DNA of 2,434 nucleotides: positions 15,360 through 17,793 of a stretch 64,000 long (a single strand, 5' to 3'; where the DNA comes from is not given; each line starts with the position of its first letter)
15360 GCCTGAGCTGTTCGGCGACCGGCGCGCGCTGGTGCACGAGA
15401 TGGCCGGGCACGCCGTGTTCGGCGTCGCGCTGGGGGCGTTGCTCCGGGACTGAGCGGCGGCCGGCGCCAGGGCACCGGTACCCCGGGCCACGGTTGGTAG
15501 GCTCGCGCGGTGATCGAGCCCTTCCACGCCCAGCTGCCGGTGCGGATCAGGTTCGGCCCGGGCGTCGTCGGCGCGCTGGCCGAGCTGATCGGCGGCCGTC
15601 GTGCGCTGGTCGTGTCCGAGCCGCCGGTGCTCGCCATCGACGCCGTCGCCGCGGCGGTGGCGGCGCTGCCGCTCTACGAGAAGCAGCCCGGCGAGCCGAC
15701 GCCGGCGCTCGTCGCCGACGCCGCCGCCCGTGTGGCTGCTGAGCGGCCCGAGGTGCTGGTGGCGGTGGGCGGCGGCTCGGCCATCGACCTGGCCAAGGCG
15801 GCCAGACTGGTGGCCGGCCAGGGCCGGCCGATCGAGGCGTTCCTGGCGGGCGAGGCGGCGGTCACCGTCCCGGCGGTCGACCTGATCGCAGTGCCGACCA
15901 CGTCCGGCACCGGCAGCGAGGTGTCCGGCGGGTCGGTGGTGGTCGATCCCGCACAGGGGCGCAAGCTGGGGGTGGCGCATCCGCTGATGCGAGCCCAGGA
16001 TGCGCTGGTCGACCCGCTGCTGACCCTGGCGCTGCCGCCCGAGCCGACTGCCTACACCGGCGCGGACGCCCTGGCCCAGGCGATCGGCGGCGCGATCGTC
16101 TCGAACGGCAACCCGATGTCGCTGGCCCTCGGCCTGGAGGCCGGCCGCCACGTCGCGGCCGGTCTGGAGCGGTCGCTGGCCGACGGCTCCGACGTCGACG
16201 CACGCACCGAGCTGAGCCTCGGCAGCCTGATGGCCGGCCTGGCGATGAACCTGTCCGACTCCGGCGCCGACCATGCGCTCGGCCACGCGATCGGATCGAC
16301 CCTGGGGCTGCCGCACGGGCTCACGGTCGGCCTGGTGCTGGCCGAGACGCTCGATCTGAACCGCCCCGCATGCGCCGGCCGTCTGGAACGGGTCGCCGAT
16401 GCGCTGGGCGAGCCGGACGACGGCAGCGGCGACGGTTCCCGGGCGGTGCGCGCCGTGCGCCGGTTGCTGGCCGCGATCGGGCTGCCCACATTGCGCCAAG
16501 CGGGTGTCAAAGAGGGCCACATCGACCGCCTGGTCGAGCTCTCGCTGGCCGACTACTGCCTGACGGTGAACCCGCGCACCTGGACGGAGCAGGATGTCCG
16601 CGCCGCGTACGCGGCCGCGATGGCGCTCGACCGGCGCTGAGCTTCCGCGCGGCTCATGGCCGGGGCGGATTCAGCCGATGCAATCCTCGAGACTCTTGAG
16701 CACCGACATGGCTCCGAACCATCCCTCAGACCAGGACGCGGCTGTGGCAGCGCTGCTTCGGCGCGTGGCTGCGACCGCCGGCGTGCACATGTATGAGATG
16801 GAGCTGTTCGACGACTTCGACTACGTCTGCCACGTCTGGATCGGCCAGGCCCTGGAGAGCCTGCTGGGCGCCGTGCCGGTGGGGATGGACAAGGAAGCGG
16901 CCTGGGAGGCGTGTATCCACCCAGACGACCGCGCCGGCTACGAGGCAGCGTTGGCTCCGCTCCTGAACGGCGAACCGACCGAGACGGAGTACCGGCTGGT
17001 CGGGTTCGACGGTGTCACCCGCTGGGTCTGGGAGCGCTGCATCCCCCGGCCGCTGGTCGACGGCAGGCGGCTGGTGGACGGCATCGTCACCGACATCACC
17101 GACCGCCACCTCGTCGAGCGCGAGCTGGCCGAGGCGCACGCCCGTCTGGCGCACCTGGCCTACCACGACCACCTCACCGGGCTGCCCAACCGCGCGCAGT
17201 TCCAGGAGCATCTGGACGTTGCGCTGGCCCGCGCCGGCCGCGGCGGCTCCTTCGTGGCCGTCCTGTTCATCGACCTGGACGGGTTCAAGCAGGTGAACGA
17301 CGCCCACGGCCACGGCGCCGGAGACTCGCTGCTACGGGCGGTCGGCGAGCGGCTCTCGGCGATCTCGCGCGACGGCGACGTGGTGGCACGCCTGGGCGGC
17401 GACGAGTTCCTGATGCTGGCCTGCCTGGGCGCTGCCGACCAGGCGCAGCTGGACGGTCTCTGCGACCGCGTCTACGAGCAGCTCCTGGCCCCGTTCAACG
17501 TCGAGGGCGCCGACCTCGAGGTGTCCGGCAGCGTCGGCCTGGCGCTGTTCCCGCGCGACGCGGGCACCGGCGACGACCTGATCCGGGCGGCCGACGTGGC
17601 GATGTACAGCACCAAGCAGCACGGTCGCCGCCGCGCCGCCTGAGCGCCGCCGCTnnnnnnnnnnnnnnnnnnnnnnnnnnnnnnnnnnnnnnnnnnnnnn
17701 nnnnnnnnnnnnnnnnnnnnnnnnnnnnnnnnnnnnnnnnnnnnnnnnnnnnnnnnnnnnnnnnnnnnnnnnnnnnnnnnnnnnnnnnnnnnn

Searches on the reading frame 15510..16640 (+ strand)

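Call 26: search_protein_families(library=pfam, proteins=[window:15510-16640:+], max_evalue=0.0001)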
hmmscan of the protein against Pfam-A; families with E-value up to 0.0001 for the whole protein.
window:15510-16640:+ (376 aa): 2 families
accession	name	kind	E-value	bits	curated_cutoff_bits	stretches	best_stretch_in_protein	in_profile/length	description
PF25137.1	ADH_Fe_C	-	1.2e-35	123.4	27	1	180-371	1-194/194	Fe-containing alcohol dehydrogenase family, C-terminal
PF00465.25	Fe-ADH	-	3.7e-34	118.2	31.3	1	10-169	1-168/168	Iron-containing alcohol dehydrogenase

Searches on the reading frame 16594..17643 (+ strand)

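Call 26: search_protein_families(library=pfam, proteins=[window:16594-17643:+], max_evalue=0.0001)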
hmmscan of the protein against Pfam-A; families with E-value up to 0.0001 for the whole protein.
window:16594-17643:+ (349 aa): 2 families
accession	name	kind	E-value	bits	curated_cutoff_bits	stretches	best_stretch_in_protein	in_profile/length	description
PF00990.26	GGDEF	-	1.5e-44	152.1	23.8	1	189-347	1-161/161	Diguanylate cyclase, GGDEF domain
PF08447.18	PAS_3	-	4.7e-10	40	25.6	1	85-158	6-81/89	PAS fold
